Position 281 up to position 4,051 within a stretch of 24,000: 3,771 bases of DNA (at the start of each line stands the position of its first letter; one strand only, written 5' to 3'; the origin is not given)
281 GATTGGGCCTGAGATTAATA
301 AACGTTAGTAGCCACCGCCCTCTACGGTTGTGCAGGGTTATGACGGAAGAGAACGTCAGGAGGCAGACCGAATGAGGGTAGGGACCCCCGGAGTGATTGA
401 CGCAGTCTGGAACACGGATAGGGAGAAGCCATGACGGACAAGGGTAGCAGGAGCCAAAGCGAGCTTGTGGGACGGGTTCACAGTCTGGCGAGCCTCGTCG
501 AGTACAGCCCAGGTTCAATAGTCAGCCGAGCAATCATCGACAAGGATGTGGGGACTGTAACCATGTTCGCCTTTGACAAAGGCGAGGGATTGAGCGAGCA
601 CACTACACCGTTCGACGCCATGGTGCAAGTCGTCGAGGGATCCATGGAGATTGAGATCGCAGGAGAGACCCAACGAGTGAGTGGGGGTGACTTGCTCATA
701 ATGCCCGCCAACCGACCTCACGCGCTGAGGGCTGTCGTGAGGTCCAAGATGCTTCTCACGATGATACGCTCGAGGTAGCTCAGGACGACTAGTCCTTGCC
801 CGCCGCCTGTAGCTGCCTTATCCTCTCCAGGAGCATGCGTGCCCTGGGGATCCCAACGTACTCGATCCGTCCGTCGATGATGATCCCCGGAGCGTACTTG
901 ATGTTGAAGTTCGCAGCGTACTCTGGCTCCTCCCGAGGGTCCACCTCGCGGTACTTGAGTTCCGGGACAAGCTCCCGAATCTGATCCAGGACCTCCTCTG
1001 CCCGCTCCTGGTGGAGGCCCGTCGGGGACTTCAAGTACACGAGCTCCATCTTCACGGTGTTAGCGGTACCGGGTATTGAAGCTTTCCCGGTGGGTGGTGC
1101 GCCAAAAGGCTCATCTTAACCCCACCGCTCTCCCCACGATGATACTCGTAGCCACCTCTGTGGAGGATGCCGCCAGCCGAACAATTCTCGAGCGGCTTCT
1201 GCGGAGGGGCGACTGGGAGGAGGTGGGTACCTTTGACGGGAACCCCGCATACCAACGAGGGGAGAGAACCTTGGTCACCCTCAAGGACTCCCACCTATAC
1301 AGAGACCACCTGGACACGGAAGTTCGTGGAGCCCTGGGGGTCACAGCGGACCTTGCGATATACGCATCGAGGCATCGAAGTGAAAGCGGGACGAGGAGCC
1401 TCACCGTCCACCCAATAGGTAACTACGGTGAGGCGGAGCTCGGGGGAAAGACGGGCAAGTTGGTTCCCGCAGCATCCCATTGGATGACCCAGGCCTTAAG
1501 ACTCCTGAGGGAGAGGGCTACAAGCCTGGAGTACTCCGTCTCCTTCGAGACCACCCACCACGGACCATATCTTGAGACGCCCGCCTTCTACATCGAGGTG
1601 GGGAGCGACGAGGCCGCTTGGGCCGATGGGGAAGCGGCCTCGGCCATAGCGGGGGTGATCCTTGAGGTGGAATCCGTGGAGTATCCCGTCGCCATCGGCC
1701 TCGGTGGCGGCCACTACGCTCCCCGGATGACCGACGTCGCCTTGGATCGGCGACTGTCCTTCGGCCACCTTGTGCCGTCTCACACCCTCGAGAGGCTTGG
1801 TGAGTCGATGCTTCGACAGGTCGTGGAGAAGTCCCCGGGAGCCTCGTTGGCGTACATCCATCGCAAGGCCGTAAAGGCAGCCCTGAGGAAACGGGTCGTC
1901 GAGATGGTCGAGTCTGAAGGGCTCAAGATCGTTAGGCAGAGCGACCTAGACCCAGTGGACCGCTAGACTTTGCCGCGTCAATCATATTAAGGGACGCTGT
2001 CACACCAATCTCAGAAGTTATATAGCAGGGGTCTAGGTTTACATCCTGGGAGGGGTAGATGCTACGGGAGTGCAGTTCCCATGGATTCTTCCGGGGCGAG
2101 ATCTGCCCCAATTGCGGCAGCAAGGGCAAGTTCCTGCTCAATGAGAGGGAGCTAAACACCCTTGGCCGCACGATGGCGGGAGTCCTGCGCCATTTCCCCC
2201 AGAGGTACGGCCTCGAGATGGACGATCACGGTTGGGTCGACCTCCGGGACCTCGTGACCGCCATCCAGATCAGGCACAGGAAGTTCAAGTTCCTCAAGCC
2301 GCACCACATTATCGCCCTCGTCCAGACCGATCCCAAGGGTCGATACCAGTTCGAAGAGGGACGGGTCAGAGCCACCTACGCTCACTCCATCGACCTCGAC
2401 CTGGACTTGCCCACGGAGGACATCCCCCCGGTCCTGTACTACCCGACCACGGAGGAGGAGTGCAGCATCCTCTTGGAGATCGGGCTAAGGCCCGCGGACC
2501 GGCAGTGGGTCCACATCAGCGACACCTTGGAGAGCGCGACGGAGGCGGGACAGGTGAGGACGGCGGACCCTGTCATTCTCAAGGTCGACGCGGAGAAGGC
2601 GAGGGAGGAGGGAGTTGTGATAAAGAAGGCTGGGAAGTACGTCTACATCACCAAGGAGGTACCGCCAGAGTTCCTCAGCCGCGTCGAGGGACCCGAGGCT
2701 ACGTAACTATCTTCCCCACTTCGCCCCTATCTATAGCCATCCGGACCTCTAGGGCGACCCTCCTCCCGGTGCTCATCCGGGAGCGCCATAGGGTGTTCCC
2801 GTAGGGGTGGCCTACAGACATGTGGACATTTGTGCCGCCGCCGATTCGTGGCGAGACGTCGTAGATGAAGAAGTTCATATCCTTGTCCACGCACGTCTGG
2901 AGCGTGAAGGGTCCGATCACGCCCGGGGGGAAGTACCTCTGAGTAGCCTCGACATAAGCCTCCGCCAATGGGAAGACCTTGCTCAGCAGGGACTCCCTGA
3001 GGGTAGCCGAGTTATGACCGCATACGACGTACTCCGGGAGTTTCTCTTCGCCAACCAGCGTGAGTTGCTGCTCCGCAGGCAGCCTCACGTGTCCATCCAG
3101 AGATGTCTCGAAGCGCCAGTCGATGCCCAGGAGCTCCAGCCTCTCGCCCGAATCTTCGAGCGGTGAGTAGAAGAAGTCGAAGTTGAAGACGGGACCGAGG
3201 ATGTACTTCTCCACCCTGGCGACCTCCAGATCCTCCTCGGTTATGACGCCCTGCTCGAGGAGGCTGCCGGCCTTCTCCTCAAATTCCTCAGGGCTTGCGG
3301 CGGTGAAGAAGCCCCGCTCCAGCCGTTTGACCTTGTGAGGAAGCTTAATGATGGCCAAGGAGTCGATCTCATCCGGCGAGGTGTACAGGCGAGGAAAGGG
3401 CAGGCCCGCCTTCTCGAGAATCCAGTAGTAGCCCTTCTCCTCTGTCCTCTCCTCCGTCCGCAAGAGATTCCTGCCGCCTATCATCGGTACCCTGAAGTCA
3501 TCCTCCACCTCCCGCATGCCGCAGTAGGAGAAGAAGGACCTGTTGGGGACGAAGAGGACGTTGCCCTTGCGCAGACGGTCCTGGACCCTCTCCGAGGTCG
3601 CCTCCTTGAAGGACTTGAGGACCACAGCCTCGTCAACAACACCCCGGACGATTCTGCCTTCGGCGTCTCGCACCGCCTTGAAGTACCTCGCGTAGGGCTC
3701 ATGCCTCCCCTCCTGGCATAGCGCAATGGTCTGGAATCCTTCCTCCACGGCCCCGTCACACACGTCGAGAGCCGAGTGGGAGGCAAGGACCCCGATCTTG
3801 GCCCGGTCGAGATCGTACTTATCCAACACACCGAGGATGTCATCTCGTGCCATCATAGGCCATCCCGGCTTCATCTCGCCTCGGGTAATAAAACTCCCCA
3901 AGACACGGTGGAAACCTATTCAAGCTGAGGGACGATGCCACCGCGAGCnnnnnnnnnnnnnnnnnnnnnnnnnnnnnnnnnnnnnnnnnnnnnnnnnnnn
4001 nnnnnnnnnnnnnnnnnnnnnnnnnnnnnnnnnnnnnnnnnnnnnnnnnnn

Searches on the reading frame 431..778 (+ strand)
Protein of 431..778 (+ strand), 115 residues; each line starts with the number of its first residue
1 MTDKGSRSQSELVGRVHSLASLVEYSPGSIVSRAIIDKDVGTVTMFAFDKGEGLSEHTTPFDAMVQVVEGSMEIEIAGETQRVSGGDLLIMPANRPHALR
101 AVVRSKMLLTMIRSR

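Call 7: search_protein_families(library=pfam, proteins=[window:431-778:+], max_evalue=0.001)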
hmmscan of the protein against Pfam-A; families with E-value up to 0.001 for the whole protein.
window:431-778:+ (115 aa): 3 families
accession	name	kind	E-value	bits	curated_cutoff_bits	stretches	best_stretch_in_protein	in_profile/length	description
PF07883.17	Cupin_2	-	1.9e-09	37.6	27.2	1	46-108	3-65/70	Cupin domain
PF02311.25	AraC_binding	-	1e-05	25.7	21.1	1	53-103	15-65/135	AraC-like ligand binding domain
PF05899.18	Cupin_3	-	0.00048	20.2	23.5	1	41-95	5-60/74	EutQ-like cupin domain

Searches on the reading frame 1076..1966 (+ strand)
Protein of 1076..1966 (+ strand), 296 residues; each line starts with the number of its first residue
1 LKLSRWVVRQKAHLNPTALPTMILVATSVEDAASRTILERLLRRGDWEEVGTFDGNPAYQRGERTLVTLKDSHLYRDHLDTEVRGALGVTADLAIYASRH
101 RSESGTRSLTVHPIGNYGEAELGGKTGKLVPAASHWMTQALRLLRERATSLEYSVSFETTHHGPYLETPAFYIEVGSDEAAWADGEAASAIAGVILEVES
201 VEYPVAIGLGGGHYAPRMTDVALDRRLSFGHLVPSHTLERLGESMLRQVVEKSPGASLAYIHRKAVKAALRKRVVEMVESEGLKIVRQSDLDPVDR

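Call 7: search_protein_families(library=pfam, proteins=[window:1076-1966:+], max_evalue=0.001)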
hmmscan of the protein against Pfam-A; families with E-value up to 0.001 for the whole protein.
window:1076-1966:+ (296 aa): 1 family
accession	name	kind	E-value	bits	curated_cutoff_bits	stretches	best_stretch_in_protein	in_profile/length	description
PF04414.18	tRNA_deacylase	-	6.6e-64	215.6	33.6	1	90-285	4-204/205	D-aminoacyl-tRNA deacylase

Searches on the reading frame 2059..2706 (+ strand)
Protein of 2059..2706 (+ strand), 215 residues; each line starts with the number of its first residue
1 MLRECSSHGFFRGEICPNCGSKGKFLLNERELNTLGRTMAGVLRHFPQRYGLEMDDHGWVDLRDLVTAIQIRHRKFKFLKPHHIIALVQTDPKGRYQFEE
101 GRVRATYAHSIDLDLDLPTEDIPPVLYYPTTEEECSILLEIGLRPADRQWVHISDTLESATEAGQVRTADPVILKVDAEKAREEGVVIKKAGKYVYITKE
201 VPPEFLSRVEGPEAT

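Call 7: search_protein_families(library=pfam, proteins=[window:2059-2706:+], max_evalue=0.001)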
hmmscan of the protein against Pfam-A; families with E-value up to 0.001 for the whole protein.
window:2059-2706:+ (215 aa): 1 family
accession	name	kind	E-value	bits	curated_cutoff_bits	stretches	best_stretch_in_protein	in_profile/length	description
PF01885.22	PTS_2-RNA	-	1.8e-29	103.5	26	1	33-199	4-176/177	RNA 2'-phosphotransferase, Tpt1 / KptA family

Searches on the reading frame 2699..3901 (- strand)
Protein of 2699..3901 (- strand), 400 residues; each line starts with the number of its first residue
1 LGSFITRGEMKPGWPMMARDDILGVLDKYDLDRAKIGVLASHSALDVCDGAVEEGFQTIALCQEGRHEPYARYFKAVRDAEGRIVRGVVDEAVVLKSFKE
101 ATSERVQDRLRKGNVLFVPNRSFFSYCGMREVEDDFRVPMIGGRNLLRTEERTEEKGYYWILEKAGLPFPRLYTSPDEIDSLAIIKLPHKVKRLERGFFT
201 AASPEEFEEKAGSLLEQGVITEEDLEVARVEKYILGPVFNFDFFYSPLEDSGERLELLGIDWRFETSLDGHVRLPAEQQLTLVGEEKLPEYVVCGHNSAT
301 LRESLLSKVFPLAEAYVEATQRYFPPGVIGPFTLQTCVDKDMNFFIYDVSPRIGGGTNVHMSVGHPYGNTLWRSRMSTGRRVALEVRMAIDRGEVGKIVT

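Call 7: search_protein_families(library=pfam, proteins=[window:2699-3901:-], max_evalue=0.001)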
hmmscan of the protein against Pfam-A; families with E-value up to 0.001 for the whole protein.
window:2699-3901:- (400 aa): 2 families
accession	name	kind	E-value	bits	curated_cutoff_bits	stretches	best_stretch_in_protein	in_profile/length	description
PF06973.17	DUF1297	-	1.9e-74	249.7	23.8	1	206-400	1-188/188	Domain of unknown function (DUF1297)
PF06849.18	DUF1246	-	1.8e-42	144.6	25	1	36-173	1-122/122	Protein of unknown function (DUF1246)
